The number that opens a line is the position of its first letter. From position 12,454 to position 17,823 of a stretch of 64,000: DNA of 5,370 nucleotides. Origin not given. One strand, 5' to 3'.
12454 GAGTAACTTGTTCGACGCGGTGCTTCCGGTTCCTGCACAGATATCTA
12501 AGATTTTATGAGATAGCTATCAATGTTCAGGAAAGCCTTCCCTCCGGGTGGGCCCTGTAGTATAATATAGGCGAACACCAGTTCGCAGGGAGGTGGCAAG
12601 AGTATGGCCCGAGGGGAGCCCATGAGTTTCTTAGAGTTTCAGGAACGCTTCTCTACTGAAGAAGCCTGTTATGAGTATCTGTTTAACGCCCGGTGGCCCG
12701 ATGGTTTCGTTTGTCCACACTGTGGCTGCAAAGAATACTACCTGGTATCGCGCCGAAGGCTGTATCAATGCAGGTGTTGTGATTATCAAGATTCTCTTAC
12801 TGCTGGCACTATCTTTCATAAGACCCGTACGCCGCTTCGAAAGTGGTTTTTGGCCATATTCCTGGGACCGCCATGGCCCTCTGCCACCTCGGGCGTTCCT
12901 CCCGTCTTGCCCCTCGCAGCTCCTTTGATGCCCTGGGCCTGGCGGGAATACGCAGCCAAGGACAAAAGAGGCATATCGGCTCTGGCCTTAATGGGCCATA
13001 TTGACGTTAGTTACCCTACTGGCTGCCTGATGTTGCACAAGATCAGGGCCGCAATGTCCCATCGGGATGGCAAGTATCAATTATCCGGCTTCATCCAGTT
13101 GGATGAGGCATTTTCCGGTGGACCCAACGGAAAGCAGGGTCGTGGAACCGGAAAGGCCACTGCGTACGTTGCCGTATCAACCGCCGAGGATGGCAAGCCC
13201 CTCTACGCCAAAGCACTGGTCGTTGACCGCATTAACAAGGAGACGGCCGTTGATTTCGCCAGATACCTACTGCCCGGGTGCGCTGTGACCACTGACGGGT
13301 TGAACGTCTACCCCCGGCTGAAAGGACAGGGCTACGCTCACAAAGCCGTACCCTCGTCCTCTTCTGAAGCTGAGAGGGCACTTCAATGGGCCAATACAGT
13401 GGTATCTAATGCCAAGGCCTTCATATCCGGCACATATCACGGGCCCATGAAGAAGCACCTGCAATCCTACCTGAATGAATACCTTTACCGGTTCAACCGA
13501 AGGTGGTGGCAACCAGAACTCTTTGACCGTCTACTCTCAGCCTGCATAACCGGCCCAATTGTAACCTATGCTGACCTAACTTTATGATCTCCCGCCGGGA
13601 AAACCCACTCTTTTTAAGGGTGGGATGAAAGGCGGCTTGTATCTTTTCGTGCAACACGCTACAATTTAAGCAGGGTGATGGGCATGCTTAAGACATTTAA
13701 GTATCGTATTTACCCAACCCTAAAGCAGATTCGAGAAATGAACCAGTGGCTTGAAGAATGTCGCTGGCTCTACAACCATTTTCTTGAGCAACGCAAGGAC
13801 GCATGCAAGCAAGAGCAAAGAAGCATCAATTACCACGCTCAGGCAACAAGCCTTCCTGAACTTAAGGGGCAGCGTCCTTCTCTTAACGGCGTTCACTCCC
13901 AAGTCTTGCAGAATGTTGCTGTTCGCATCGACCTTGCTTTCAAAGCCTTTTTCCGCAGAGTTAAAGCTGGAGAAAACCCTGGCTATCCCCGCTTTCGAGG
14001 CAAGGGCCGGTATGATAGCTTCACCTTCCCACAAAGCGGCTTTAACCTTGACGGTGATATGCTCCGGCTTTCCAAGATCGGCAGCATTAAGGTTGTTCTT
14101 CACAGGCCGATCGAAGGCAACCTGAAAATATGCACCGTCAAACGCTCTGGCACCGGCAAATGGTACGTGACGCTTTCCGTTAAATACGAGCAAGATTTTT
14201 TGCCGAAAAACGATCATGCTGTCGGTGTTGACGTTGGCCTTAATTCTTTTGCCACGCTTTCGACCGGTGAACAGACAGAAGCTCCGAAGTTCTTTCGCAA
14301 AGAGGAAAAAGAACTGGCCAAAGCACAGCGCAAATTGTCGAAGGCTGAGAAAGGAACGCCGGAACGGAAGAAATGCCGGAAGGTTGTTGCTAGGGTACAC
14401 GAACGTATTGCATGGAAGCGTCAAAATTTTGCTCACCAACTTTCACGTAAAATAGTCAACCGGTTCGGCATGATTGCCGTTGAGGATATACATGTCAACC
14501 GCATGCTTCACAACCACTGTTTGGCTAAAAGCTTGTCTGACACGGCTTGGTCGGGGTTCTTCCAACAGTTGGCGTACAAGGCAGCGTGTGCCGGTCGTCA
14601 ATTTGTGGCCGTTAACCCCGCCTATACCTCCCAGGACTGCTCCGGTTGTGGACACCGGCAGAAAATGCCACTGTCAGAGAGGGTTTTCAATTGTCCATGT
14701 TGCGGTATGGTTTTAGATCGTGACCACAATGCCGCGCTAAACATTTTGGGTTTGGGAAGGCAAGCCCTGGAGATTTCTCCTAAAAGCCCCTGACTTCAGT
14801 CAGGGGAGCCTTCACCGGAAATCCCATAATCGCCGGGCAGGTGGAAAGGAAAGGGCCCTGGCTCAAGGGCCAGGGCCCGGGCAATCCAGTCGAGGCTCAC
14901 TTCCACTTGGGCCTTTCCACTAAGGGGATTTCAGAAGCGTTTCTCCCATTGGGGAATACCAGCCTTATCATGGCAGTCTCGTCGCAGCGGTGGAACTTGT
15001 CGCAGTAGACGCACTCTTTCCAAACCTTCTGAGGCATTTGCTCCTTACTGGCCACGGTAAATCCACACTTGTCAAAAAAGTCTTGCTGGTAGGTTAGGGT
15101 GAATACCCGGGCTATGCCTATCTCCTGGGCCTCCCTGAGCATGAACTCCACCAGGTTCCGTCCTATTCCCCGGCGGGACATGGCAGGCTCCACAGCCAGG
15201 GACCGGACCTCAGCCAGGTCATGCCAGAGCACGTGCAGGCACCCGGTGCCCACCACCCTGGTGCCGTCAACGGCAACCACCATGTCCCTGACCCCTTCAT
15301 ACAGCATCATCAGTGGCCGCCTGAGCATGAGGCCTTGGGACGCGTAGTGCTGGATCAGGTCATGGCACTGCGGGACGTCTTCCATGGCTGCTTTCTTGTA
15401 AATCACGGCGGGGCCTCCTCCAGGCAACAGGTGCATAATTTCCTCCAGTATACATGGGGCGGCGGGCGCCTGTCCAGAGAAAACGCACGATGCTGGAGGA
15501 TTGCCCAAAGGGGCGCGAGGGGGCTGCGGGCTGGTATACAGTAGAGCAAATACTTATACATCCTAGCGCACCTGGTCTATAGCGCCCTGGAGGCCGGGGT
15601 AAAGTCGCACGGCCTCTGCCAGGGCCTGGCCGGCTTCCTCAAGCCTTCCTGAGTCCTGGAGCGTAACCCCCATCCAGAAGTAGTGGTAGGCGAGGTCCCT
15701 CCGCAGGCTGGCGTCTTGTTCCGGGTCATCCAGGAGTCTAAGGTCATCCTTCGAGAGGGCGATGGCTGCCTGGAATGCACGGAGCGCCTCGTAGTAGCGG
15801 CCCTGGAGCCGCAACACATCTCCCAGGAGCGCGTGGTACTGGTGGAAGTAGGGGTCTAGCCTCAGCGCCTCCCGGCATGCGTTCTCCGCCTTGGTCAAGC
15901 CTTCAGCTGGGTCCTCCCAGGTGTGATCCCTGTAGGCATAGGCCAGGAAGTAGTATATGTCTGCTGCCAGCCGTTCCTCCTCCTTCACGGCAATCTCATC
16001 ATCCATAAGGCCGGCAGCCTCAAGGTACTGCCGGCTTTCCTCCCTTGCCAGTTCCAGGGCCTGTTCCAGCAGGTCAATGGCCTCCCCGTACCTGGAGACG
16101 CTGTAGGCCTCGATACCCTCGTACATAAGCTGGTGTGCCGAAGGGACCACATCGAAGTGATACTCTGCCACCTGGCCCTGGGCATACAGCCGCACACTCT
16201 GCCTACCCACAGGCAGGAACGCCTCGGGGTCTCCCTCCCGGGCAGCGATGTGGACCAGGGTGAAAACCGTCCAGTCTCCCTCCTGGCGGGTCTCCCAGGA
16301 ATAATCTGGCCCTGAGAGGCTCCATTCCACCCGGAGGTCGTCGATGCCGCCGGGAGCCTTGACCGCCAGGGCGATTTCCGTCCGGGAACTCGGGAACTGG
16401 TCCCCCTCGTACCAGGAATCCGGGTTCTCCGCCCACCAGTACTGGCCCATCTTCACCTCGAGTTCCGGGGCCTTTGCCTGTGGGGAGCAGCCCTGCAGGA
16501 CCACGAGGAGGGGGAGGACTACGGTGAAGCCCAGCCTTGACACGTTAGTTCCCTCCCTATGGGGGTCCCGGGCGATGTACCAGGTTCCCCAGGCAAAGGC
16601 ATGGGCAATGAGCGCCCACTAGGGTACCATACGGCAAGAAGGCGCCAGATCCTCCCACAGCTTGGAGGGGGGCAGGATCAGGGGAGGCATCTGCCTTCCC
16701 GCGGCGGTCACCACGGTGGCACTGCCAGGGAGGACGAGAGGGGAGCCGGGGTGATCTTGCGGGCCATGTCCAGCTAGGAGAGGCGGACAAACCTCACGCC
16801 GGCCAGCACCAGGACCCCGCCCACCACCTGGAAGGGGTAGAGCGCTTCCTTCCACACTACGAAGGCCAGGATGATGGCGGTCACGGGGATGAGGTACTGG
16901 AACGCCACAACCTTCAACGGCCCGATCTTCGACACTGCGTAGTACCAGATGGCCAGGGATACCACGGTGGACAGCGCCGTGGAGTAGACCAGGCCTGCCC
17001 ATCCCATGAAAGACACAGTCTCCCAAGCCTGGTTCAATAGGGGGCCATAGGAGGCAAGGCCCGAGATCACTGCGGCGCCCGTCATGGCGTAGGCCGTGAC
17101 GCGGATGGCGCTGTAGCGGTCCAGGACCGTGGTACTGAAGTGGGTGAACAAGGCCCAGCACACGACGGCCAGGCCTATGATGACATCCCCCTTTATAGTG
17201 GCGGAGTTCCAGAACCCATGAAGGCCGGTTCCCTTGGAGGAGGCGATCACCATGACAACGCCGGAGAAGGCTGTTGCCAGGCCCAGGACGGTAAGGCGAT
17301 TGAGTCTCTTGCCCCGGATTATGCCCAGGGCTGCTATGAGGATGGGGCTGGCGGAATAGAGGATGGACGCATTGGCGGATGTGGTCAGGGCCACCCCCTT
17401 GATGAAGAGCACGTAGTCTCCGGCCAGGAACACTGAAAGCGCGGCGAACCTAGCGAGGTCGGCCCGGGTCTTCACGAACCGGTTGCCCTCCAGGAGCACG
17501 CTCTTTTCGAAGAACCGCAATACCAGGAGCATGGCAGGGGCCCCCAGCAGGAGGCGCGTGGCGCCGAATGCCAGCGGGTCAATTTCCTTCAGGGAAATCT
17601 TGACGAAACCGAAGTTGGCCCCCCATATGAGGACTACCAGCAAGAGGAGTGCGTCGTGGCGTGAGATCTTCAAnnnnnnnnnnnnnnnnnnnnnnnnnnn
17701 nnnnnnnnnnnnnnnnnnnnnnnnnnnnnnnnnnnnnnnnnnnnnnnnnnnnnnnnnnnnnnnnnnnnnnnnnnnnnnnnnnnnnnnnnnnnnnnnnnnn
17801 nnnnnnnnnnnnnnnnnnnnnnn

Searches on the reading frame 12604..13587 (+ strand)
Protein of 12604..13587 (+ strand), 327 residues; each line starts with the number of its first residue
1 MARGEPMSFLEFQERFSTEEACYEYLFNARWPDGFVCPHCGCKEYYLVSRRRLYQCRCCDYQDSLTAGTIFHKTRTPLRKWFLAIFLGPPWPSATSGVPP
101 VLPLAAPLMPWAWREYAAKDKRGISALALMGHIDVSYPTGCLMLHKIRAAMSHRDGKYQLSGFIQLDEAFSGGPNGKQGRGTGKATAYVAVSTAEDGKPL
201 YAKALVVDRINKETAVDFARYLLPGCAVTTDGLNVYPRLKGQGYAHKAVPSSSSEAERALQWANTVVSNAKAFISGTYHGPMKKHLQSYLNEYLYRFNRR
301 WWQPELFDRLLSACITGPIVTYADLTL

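Call 80: search_protein_families(library=pfam, proteins=[window:12604-13587:+], max_evalue=0.0001)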
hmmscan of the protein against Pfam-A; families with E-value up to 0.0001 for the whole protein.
window:12604-13587:+ (327 aa): 2 families
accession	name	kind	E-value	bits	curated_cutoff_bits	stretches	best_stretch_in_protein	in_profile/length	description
PF12762.13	DDE_Tnp_IS1595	-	7.7e-25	88.1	27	1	159-298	1-153/153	ISXO2-like transposase domain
PF12760.12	Zn_ribbon_IS1595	-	1.5e-17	63.7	25.4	1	18-62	2-46/46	Transposase zinc-ribbon domain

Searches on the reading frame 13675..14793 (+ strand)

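Call 81: search_protein_families(library=pfam, proteins=[window:13675-14793:+], max_evalue=0.0001)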
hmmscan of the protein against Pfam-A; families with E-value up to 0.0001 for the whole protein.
window:13675-14793:+ (372 aa): 3 families
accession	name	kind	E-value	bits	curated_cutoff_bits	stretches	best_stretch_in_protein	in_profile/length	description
PF07282.18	Cas12f1-like_TNB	-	5e-25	87.9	26.3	1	292-357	1-60/60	Cas12f1-like, TNB domain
PF01385.25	OrfB_IS605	-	3.8e-24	85.6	30.5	1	174-279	10-118/120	Probable transposase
PF12323.14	HTH_OrfB_IS605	-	1e-14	54.2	21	1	2-48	1-46/47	Helix-turn-helix domain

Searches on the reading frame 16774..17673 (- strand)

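Call 81: search_protein_families(library=pfam, proteins=[window:16774-17673:-], max_evalue=0.0001)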
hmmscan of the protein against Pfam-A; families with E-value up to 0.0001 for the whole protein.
window:16774-17673:- (299 aa): 1 family
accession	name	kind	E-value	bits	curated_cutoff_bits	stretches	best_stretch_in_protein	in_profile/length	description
PF00892.27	EamA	-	2.1e-36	125.6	28.2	2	8-143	5-134/135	EamA-like transporter family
